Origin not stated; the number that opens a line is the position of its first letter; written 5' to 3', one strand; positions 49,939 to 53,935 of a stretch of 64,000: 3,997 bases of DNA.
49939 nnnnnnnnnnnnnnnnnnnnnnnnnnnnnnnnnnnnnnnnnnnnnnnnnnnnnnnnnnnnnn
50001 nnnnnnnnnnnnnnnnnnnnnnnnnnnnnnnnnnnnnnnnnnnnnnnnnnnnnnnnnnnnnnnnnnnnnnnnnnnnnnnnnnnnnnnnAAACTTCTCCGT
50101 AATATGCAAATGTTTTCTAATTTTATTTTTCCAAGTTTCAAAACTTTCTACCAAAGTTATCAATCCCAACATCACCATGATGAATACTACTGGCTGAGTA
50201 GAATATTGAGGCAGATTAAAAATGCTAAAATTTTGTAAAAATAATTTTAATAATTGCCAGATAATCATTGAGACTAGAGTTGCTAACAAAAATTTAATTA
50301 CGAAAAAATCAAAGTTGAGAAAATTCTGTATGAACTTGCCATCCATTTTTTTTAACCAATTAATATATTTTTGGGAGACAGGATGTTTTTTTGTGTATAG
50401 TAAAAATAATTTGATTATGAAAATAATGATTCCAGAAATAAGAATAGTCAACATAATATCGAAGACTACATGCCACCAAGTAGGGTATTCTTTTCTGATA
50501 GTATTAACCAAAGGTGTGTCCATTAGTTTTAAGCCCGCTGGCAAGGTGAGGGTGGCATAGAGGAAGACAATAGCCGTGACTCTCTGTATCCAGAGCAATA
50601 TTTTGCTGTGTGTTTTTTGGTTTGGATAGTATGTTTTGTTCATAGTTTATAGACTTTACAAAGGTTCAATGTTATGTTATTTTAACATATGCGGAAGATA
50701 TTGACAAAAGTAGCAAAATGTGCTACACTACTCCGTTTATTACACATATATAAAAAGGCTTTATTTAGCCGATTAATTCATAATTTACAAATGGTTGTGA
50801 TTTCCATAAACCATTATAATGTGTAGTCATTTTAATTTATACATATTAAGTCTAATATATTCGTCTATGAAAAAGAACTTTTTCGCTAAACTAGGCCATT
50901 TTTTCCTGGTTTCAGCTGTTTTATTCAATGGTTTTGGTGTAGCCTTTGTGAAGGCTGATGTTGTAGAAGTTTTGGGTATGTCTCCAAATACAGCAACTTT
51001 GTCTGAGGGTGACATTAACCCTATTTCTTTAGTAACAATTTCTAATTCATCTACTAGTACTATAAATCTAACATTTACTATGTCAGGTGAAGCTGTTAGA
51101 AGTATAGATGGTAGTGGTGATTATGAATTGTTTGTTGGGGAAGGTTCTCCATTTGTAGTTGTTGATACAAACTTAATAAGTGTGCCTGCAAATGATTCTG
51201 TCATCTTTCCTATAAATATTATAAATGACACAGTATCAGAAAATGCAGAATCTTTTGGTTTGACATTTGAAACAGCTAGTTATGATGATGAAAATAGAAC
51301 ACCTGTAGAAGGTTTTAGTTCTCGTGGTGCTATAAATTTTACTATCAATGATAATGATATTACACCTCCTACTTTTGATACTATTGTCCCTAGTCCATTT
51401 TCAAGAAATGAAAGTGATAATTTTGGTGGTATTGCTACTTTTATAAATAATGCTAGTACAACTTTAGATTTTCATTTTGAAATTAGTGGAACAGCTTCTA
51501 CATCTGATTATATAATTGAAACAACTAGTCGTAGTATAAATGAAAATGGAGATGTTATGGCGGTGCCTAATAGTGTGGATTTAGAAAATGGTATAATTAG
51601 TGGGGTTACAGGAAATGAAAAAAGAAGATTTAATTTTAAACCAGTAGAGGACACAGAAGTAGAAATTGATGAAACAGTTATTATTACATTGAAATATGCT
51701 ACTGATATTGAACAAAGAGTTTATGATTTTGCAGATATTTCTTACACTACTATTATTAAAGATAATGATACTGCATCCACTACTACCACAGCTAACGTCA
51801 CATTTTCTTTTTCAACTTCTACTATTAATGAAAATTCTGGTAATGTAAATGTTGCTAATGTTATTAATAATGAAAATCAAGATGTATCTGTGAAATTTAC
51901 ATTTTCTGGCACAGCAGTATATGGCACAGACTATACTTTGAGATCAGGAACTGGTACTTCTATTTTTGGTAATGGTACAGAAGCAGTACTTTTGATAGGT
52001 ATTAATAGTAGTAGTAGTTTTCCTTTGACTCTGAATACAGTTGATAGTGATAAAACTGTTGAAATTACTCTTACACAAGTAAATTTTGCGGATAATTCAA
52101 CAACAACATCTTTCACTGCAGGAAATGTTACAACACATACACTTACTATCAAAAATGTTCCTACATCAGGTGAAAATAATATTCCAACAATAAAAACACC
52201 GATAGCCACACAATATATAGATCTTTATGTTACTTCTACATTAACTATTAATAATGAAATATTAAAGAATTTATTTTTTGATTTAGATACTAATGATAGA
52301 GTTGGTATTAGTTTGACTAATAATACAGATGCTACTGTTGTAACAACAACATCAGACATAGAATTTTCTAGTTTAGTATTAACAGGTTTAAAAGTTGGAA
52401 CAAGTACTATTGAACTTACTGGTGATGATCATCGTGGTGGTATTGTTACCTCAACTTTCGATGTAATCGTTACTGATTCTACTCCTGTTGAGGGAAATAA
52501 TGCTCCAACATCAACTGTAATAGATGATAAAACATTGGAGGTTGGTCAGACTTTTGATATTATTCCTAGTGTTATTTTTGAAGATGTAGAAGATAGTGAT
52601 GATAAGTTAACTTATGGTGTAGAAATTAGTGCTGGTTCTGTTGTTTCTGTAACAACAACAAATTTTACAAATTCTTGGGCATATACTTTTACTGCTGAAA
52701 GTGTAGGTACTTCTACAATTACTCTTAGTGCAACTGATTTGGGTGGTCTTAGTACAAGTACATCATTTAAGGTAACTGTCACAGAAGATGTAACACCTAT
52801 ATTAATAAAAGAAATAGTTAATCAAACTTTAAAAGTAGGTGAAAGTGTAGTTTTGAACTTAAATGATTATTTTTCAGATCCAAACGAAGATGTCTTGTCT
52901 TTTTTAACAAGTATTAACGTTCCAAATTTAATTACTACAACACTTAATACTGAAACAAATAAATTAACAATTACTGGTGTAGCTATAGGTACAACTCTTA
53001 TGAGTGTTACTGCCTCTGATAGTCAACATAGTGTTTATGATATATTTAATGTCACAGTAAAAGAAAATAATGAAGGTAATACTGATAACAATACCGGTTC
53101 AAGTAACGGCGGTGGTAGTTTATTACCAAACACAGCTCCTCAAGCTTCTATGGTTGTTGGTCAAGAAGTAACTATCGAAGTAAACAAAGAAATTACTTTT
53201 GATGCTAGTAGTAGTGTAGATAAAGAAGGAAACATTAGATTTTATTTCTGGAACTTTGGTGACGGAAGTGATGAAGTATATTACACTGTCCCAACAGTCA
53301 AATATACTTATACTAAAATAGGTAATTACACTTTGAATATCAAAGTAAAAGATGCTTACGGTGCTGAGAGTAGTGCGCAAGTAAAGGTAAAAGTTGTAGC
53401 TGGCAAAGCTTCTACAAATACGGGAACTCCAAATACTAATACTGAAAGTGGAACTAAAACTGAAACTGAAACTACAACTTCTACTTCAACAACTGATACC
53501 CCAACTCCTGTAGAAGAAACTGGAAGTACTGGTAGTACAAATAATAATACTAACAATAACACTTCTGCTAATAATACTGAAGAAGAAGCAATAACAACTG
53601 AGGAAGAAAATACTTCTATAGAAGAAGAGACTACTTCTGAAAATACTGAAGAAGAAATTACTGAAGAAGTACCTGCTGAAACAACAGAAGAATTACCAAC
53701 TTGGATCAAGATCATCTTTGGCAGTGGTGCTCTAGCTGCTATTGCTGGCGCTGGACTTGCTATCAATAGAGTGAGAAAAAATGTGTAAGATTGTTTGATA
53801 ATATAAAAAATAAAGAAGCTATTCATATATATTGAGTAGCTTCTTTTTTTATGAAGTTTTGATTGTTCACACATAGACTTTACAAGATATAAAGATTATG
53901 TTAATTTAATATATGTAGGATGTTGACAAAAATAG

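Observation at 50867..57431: Tandem paralogous giant surface proteins with a mosaic of near-identical blocks and a conserved C-terminal 'EELPTW'-TM-basic tripartite tail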

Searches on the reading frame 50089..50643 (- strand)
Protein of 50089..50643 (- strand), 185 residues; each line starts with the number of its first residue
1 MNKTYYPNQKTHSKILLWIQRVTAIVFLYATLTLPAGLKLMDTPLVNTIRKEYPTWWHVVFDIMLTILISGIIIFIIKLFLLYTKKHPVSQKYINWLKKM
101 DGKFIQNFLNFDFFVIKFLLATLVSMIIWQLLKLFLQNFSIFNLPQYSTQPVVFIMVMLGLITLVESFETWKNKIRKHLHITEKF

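Call 25: search_protein_families(library=pfam, proteins=[window:50089-50643:-], max_evalue=0.05)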
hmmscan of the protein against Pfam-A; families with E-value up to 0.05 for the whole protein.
window:50089-50643:- (185 aa): 0 families

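Call 29: find_homologous_proteins(query=window:50089-50643:-, max_evalue=0.001)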
Query window:50089-50643:- (185 aa): 12 proteins with E <= 0.001 among 100 candidates.
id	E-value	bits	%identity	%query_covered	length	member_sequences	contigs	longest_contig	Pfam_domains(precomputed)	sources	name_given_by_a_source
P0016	1.7e-107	375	95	100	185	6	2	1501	-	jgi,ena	-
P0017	2.8e-99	348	88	100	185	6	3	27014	-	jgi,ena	-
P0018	6.2e-99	347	87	100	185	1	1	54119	-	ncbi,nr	ncbi:MAG: hypothetical protein PHQ18_00910 [Patescibacteria group bacterium]|nr:hypothetical protein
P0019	5.0e-93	328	81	100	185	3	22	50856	-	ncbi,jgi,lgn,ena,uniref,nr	ncbi:MAG: hypothetical protein COX80_02810 [Candidatus Magasanikbacteria bacterium CG_4_10_14_0_2_um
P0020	3.1e-89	316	76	100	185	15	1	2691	-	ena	-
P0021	1.2e-80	288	72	100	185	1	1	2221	-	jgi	jgi:hypothetical protein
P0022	8.5e-77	275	70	100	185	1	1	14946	-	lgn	-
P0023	2.8e-70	254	61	99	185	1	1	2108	-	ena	-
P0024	1.3e-66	242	61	100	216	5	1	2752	-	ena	-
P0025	1.1e-64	236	58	99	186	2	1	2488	-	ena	-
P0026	1.6e-64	235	57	100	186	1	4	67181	-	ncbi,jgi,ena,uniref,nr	ncbi:MAG: hypothetical protein COU32_03155 [Candidatus Magasanikbacteria bacterium CG10_big_fil_rev_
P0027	3.4e-64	234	58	99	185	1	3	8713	-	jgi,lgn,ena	-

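Call 31: find_encoding_contigs(protein=P0026, flank=8000, max_places=3)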
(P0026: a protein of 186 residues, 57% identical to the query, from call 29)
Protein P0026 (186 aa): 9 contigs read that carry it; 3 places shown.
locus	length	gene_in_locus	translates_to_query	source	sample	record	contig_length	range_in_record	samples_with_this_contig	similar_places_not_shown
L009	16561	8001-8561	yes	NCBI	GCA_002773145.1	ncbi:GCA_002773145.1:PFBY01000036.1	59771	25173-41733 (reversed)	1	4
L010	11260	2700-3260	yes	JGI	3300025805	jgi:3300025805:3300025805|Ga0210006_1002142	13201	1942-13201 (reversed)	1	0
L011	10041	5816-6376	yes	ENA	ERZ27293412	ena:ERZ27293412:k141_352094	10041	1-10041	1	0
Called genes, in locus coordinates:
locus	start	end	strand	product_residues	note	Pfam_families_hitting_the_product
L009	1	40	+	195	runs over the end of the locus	PF01250:Ribosomal_S6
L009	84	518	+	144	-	PF00436:SSB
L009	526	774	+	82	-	PF01084:Ribosomal_S18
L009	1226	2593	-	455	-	PF01938:TRAM (weak), PF05958:tRNA_U5-meth_tr, PF02475:TRM5-TYW2_MTfase (weak)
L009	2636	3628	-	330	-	PF13529:Peptidase_C39_2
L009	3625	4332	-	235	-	PF08713:DNA_alkylation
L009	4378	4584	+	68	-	-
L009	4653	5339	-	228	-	-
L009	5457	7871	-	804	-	PF03160:Calx-beta (faint), PF00801:PKD, PF18911:PKD_4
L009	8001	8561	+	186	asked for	-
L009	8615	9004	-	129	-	-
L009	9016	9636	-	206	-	PF07690:MFS_1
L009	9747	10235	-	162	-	-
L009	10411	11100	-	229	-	-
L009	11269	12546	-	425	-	PF04932:Wzy_C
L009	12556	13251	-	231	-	PF13641:Glyco_tranf_2_3, PF00535:Glycos_transf_2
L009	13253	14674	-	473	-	PF01943:Polysacc_synt, PF13440:Polysacc_synt_3, PF01554:MatE (weak)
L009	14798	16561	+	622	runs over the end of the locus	PF16158:N_BRCA1_IG (faint), PF08486:SpoIID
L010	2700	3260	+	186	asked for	-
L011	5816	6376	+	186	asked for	-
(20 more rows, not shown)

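Call 32: find_encoding_contigs(protein=P0022, flank=8000, max_places=3)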
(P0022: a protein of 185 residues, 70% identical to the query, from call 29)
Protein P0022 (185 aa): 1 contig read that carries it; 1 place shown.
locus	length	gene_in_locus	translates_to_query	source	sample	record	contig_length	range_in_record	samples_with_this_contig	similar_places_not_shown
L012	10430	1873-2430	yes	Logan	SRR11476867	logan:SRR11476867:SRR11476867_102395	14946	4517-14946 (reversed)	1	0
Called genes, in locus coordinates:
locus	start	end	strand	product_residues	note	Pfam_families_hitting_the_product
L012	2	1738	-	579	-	?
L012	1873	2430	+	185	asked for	-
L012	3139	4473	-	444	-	PF00206:Lyase_1, PF08328:ASL_C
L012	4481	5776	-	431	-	PF00709:Adenylsucc_synt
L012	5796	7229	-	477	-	PF00478:IMPDH, PF00571:CBS, PF00977:His_biosynth (faint), PF03060:NMO, PF01070:FMN_dh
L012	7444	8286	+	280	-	-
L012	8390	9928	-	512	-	PF02934:GatB_N, PF02637:GatB_Yqey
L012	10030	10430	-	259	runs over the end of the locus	-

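Call 40: predict_structure(alignment_id=A2)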
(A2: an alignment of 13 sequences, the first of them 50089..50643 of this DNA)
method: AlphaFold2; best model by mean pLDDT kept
length: 185 residues; sequences in the alignment: 13
mean_pLDDT: 72.2   pTM: 0.58
mean pLDDT of the five models: 72.2, 71.0, 70.8, 68.9, 67.4
residues with pLDDT >= 90: 0; 70-90: 125; 50-70: 45; < 50: 15
segments of 3 or more residues with pLDDT < 50: 1-11, 182-185
pLDDT, mean of each block of 10 residues (from residue 1): 40 71 82 67 64 67 78 82 74 78 72 76 86 84 75 77 80 65 37
secondary structure, 60 per line:
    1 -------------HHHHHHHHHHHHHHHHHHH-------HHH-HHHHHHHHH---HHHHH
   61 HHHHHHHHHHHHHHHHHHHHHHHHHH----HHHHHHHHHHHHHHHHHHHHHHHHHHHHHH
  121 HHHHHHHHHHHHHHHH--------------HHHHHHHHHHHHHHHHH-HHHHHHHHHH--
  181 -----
elements in order: H14-32 H44-52 H56-86 H91-136 H151-167 H169-178

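Call 46: fold_search(model_id=the predicted structure, library=pdb)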
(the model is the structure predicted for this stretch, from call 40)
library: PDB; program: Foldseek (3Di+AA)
matches with E <= 10: 147; with E <= 0.001: 0
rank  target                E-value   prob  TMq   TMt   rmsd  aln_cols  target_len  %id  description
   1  8tzj_C                1.1e+00  0.05  0.15  0.14  19.9       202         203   16  Cryo-EM structure of Vibrio cholerae FtsE/FtsX complex (released 2023-12-20)
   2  3caz_A                1.4e+00  0.20  0.28  0.26  27.0       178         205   11  Crystal structure of a BAR protein from Galdieria sulphuraria (released 2008-03-04)
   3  9ngj_A                1.6e+00  0.15  0.26  0.10  14.6       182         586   12  CryoEM structure of human ABCD3 bound to Phytanoyl-CoA (released 2025-12-17)
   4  8z0f_A                1.8e+00  0.07  0.21  0.10  16.7       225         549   16  Cryo-EM structure of ATP-bound human very long-chain fatty acid ABC transporter ABCD3 (released 2024-09-18)
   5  9o9d_B                2.0e+00  0.12  0.26  0.12  14.3       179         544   11  Transporter associated with antigen processing (TAP) EQ mutant bound to the viral protein bUL49.5 in the outward-facin (released 2025-09-10)
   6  7x0z_B                2.0e+00  0.08  0.23  0.10  19.0       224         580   10  Cryo-EM structure of human ABCD1 E630Q in the presence of ATP and Magnesium in outward-facing state (released 2023-03-22)
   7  5yub                  2.1e+00  0.06  0.15  0.13  17.8       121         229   18  Crystal structure of voltage-gated sodium channel NavAb E32Q mutant (released 2017-12-27)
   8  4ayx                  2.3e+00  0.10  0.23  0.11  13.9       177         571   13  STRUCTURE OF THE HUMAN MITOCHONDRIAL ABC TRANSPORTER, ABCB10 (ROD FORM B) (released 2012-07-11)
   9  7rra_A                2.3e+00  0.08  0.24  0.10  15.8       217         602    7  Cryo-EM Structure of Nanodisc reconstituted ABCD1 in inward open conformation (released 2022-01-19)
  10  7zdw_C                2.3e+00  0.08  0.23  0.10  17.4       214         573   13  IF(heme/confined) conformation of CydDC mutant (E500Q.C) in AMP-PNP(CydD) bound state (Dataset-22) (released 2023-04-19)
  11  7rit_A                2.4e+00  0.10  0.25  0.10  14.6       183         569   11  Drug-free A. baumannii MsbA (released 2021-10-06)
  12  5f4y_A                2.6e+00  0.15  0.28  0.31  14.4       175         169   10  Structure of the SD2 domain of Human Shroom2 (released 2016-10-19)
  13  3vg9_A                2.7e+00  0.16  0.27  0.19  10.5       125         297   14  Crystal structure of human adenosine A2A receptor with an allosteric inverse-agonist antibody at 2.7 A resolution (released 2012-02-01)
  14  7y49                  2.7e+00  0.08  0.21  0.09  15.2       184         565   13  Cryo-EM Structure of apo mitochondrial ABC transporter ABCB10 from Biortus (released 2023-04-19)
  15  5uvi                  2.7e+00  0.07  0.23  0.12  24.4       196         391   11  Serial Millisecond Crystallography of Membrane and Soluble Protein Micro-crystals using Synchrotron Radiation (released 2017-05-24)
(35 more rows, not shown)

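Call 48: search_protein_families(library=ncbifam, proteins=[window:50089-50643:-, P0026, P0022], max_evalue=5)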
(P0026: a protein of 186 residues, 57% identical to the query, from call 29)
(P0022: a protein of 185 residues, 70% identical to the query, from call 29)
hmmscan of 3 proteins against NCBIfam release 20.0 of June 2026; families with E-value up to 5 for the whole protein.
window:50089-50643:- (185 aa): 2 families
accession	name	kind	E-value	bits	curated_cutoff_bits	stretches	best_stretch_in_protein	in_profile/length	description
TIGR04370.1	glyco_rpt_poly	subfamily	0.00039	19.5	40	1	53-147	33-127/396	oligosaccharide repeat unit polymerase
NF041554.1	SA1362_fam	subfamily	0.1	12.8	42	1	62-93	30-61/70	SA1362 family protein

P0026 (186 aa): 0 families

P0022 (185 aa): 0 families

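Call 49: search_solved_structures(query=A2, max_evalue=5)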
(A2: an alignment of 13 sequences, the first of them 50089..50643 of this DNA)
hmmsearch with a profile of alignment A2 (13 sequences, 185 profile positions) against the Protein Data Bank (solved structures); distinct sequences matched with E-value up to 5: 0.

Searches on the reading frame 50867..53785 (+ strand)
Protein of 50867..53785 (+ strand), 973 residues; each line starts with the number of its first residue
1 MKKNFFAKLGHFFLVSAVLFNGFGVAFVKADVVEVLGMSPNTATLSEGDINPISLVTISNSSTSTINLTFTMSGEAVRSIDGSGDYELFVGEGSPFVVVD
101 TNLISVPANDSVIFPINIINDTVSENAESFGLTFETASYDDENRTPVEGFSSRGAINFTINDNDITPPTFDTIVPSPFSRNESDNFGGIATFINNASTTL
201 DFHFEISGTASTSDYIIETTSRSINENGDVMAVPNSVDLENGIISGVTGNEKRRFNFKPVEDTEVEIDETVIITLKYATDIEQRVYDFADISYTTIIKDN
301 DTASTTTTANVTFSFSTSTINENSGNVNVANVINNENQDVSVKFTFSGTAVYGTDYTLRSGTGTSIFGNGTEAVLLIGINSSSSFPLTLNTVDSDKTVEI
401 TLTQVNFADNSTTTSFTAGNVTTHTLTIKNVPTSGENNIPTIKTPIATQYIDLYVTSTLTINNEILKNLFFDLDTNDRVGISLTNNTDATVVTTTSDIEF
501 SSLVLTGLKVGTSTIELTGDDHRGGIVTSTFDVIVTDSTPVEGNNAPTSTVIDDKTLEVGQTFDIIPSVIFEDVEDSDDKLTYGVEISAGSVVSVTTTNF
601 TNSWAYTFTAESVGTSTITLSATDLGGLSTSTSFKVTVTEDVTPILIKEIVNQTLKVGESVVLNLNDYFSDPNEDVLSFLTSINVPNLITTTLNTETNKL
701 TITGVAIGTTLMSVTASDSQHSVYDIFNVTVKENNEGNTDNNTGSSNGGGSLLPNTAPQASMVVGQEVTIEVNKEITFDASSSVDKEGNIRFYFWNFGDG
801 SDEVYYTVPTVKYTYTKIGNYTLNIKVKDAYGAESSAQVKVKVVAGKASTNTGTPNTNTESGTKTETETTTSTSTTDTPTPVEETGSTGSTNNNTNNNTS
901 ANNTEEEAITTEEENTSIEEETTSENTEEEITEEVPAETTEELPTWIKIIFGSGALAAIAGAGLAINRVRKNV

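Call 4: search_protein_families(library=pfam, proteins=[window:50867-53785:+], max_evalue=0.1)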
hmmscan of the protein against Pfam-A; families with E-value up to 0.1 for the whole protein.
window:50867-53785:+ (973 aa): 6 families
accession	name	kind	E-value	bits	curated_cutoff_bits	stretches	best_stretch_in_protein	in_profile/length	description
PF18911.6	PKD_4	-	4.8e-16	59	27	1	755-842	1-84/85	PKD domain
PF00801.26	PKD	-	6e-11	42.6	23.5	1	763-842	4-79/80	PKD domain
PF22352.2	K319L-like_PKD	-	1.5e-05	25.4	27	1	765-843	2-84/84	K319L-like, PKD domain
PF03160.20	Calx-beta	-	6e-05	23.5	27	1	311-370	8-68/119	Calx-beta domain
PF07495.19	Y_Y_Y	-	0.0018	18.6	26.6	1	807-841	28-60/65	Y_Y_Y domain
PF17963.7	Big_9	-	0.039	15.3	23.6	2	755-841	1-88/89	Bacterial Ig domain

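Call 5: search_protein_families(library=ncbifam, proteins=[window:50867-53785:+], max_evalue=0.1)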
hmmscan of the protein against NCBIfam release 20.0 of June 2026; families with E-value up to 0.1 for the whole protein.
window:50867-53785:+ (973 aa): 0 families

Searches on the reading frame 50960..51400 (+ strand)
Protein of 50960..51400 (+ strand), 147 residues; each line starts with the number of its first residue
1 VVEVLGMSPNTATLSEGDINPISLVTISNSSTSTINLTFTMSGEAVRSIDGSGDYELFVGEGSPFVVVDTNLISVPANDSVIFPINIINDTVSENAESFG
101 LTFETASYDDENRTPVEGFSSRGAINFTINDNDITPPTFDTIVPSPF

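Call 65: search_protein_families(library=pfam, proteins=[window:50960-51400:+], max_evalue=1)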
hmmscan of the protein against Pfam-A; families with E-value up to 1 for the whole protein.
window:50960-51400:+ (147 aa): 1 family
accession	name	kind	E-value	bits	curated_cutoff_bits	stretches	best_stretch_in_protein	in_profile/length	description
PF03160.20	Calx-beta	-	0.0031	18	27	1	61-132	52-118/119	Calx-beta domain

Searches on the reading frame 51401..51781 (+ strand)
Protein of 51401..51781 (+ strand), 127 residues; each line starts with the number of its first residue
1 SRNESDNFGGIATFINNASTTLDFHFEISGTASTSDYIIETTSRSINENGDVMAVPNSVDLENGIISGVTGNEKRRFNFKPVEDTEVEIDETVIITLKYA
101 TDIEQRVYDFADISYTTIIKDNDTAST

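Call 65: search_protein_families(library=pfam, proteins=[window:51401-51781:+], max_evalue=1)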
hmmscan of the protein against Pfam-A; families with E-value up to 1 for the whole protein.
window:51401-51781:+ (127 aa): 2 families
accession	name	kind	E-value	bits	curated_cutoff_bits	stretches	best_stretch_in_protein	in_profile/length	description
PF23538.1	Teneurin_ABD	-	0.095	13.2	27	1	5-95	23-110/115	Teneurin antibiotic-binding-like domain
PF21541.2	CATSPERB_1st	-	0.24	11.7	27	1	15-56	56-97/120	CATSPER protein subunit beta protein 1st domain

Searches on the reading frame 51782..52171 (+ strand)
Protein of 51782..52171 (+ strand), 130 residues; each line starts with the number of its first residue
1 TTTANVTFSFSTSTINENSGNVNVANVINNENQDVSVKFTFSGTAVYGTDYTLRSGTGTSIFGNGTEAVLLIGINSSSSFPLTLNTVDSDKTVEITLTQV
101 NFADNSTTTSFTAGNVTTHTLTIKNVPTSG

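Call 65: search_protein_families(library=pfam, proteins=[window:51782-52171:+], max_evalue=1)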
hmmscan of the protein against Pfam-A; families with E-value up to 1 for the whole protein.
window:51782-52171:+ (130 aa): 2 families
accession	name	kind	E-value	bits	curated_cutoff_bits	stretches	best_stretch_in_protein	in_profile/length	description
PF03160.20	Calx-beta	-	0.001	19.5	27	1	6-66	8-69/119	Calx-beta domain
PF05679.22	CHGN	-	0.17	11.1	23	1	37-72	423-458/512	Chondroitin N-acetylgalactosaminyltransferase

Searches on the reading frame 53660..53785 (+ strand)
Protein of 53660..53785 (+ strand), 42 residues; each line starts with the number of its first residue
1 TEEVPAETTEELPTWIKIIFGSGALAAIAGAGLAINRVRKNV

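Call 11: search_protein_families(library=ncbifam, proteins=[window:53660-53785:+], max_evalue=10)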
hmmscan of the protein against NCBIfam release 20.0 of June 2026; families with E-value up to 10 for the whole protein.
seq(42 aa): 2 families
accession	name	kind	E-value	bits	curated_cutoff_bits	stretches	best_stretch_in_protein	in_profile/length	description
NF058571.1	GVDTG_CTERM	domain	0.0096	16.2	29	1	17-37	22-42/44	GVDTG sorting domain-containing protein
NF038356.1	actino_DLW39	hypoth_equivalog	0.063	13.1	24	1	17-40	2-21/38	DLW-39 family protein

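Call 14: find_homologous_proteins(query=window:53663-53785:+, max_evalue=10)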
Query seq(41 aa): no candidate shares three 5-residue words with the query. No homologue found.
